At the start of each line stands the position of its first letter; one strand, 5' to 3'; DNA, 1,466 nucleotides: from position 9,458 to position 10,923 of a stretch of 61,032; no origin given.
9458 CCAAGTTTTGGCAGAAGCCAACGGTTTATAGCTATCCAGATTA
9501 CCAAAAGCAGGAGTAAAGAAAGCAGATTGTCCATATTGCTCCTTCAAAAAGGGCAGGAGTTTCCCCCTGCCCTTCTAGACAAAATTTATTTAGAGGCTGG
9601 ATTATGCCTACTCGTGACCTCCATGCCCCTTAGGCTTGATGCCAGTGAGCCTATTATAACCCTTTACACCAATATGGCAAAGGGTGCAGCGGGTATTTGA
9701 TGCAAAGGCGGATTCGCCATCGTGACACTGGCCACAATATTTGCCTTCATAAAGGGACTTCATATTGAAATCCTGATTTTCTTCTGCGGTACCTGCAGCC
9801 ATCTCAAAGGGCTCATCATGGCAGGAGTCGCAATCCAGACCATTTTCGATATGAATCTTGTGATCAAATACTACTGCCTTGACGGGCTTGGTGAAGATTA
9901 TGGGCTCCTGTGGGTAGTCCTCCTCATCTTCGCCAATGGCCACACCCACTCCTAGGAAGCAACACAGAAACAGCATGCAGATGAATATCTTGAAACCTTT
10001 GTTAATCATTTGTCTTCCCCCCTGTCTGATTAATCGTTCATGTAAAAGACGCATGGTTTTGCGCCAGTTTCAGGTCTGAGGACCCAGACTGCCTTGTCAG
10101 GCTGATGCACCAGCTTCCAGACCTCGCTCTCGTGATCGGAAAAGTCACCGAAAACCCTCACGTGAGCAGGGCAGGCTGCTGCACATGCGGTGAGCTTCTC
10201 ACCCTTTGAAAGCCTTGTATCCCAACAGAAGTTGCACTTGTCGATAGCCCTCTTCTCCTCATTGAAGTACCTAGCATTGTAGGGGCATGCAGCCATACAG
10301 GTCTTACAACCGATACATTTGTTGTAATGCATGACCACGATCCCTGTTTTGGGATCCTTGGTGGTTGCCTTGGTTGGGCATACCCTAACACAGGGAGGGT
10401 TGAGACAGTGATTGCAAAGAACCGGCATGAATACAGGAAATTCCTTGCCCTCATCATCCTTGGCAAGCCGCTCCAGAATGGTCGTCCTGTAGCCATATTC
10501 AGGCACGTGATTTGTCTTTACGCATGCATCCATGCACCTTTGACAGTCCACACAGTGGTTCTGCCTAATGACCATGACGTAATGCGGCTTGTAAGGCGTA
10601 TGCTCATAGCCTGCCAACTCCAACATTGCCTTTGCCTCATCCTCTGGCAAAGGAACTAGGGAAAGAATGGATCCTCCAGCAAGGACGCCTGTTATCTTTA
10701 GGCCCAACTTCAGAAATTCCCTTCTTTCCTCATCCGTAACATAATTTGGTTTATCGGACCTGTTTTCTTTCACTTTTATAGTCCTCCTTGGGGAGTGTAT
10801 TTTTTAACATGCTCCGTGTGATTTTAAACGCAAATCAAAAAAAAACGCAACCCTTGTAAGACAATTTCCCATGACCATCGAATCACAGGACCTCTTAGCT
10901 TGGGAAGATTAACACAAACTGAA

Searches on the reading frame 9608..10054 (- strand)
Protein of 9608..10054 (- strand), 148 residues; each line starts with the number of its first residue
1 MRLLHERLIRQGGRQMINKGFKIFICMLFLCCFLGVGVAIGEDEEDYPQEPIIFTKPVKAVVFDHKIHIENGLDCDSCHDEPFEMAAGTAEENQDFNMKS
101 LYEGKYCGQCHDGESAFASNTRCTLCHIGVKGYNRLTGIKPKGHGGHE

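Call 54: search_protein_families(library=pfam, proteins=[window:9608-10054:-], max_evalue=0.001)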
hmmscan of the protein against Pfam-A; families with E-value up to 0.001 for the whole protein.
window:9608-10054:- (148 aa): 3 families
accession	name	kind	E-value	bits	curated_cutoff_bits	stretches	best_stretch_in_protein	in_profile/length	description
PF14522.11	Cytochrome_C7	-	4.7e-16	58.8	24.8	1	61-127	1-66/67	Cytochrome c7 and related cytochrome c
PF02085.21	Cytochrom_CIII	-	1.1e-05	26.1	22.9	0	56-84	16-40/101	Class III cytochrome C family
PF14537.11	Cytochrom_c3_2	-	0.00037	21.3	25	0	74-127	28-78/79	Cytochrome c3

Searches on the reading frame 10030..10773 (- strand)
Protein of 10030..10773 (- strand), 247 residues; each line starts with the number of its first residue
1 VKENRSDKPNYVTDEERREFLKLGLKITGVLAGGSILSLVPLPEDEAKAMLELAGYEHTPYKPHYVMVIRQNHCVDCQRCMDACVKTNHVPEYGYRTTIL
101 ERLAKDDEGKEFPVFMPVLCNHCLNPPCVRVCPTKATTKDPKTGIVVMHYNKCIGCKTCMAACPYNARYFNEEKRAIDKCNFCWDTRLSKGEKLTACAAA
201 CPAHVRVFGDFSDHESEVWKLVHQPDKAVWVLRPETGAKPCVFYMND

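Call 54: search_protein_families(library=pfam, proteins=[window:10030-10773:-], max_evalue=0.001)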
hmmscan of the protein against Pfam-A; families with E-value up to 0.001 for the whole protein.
window:10030-10773:- (247 aa): 13 families
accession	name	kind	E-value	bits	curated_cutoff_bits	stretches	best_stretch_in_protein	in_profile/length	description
PF13247.11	Fer4_11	-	4e-24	85.2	26.2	1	114-210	4-99/100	4Fe-4S dicluster domain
PF12838.12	Fer4_7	-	1.4e-14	54.7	27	3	120-167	2-52/52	4Fe-4S dicluster domain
PF13237.11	Fer4_10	-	9.3e-13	48.3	25.5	2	114-164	3-53/53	4Fe-4S dicluster domain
PF13187.11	Fer4_9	-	1.7e-08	34.8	27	1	120-167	2-51/52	4Fe-4S dicluster domain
PF00037.32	Fer4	-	2.8e-08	33.7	21.1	1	148-168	3-23/24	4Fe-4S binding domain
PF12837.12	Fer4_6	-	1.5e-07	31.4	25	1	146-167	2-23/24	4Fe-4S binding domain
PF12797.12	Fer4_2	-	2.1e-07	30.9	24.5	1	145-165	2-22/22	4Fe-4S binding domain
PF14697.11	Fer4_21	-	1.4e-05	25.6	35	0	123-165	8-53/59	4Fe-4S dicluster domain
PF25160.1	LdpA_Fe-S-bd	-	1.6e-05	25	27.6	1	126-166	7-41/49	LdpA Fe-S cluster-binding domain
PF13183.11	Fer4_8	-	1.8e-05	25.6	27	0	72-135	3-67/68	4Fe-4S dicluster domain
PF13534.11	Fer4_17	-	0.0001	23.2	22.2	0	152-202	1-57/61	4Fe-4S dicluster domain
PF12800.12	Fer4_4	-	0.00039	21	24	1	151-166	2-17/17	4Fe-4S binding domain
PF13484.11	Fer4_16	-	0.00067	20.8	30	0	149-166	49-66/66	4Fe-4S double cluster binding domain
